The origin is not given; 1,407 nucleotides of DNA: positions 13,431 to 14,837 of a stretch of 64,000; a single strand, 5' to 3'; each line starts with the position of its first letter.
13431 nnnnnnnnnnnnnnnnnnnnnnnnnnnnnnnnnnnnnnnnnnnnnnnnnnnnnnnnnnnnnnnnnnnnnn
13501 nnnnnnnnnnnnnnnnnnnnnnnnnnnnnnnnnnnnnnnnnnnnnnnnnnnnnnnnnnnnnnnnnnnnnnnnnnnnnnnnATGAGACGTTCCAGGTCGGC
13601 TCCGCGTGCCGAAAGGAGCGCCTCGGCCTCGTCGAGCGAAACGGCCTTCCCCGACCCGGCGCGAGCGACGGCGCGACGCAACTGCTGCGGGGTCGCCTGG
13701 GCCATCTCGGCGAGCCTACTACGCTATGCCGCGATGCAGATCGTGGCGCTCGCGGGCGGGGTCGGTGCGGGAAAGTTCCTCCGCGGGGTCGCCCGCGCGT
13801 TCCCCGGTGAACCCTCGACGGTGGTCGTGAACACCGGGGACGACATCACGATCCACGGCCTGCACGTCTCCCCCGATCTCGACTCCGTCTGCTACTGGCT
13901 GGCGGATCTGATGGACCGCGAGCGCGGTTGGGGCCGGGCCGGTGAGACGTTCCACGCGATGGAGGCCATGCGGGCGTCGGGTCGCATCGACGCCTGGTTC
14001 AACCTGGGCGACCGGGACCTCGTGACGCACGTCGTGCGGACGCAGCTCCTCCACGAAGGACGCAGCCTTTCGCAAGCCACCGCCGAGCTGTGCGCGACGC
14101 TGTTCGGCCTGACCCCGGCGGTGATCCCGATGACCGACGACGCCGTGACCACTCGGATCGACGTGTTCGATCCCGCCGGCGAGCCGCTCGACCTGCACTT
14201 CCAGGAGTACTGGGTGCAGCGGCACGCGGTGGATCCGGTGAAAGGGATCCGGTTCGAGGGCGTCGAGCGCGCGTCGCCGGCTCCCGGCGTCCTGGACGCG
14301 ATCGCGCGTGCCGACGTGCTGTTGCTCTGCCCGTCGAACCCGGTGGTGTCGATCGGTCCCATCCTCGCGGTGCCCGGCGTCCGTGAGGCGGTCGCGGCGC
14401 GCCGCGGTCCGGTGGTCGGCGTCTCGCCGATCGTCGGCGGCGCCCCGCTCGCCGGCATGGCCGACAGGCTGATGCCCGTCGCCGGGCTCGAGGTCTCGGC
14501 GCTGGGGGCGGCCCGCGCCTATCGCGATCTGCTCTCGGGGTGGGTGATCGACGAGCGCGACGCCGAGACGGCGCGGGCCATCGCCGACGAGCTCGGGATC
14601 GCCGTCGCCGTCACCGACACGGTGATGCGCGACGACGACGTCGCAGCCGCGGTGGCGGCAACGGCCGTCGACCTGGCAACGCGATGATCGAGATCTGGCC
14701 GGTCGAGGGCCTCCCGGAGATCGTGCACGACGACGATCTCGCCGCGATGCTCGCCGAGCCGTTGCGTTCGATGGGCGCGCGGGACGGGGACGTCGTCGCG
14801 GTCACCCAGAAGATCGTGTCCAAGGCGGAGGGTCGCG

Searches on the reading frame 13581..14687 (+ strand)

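Call 10: search_protein_families(library=pfam, proteins=[window:13581-14687:+])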
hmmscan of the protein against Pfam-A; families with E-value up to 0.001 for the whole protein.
window:13581-14687:+ (368 aa): 1 family
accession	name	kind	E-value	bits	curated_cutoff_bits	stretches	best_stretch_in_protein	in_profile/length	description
PF01933.23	CofD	-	5.8e-49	167.3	30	1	54-331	1-259/290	2-phospho-L-lactate transferase CofD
